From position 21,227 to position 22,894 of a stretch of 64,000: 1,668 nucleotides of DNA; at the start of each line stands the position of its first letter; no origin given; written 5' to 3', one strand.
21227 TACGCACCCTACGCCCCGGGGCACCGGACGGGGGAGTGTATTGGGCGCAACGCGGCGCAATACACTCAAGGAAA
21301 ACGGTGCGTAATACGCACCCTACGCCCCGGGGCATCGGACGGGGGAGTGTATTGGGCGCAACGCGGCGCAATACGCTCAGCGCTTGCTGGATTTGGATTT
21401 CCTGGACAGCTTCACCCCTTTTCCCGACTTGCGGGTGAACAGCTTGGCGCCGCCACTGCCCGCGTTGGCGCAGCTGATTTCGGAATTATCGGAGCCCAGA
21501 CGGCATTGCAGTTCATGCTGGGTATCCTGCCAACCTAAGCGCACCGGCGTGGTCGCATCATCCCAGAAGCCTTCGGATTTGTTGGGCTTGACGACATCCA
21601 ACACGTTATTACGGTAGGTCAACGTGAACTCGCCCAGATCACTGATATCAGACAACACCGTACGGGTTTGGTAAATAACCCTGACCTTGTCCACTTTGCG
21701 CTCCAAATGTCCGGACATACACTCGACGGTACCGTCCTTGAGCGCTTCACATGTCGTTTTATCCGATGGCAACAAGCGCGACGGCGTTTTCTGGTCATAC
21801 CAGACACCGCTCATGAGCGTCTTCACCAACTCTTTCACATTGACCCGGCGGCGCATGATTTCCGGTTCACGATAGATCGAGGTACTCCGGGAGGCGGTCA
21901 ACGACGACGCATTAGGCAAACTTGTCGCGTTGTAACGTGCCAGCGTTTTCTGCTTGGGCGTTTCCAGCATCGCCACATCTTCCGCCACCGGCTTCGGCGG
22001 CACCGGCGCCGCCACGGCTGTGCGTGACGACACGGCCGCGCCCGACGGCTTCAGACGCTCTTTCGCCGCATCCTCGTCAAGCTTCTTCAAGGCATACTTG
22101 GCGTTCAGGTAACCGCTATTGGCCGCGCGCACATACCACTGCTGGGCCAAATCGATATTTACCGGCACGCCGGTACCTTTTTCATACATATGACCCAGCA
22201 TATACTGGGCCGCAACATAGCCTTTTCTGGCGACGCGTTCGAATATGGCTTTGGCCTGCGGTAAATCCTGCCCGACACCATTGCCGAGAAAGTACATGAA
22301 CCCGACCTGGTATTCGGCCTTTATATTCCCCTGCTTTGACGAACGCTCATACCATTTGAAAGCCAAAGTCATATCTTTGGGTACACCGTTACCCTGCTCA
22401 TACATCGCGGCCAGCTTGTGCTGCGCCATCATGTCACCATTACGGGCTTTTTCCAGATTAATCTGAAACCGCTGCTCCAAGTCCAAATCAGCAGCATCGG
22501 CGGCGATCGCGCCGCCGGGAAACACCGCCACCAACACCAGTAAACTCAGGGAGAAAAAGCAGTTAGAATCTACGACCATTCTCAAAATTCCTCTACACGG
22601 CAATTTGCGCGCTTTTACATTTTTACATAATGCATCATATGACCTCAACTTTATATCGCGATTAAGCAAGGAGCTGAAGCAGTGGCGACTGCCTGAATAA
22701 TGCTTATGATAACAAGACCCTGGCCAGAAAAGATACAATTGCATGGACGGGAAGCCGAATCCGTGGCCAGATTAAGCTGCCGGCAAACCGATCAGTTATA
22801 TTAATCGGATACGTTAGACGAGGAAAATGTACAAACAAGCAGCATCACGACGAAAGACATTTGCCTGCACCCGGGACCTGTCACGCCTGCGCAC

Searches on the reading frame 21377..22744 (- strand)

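Call 40: search_protein_families(library=ncbifam, proteins=[window:21377-22744:-], max_evalue=0.00001)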
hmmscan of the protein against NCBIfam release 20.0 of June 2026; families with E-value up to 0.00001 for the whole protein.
window:21377-22744:- (455 aa): 3 families
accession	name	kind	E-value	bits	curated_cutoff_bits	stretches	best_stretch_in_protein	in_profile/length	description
NF033786.1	phenyl_MerG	equivalog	6.1e-14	52.5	350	1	98-151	58-111/217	phenylmercury resistance protein MerG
NF038194.1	AlgK_TPR_lipo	equivalog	8.4e-12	44.5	700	1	140-269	297-426/448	alginate biosynthesis TPR repeat lipoprotein AlgK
NF045484.1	TransRegExoR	equivalog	3e-08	33.2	450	1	100-215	70-199/267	exopolysaccharide production regulator ExoR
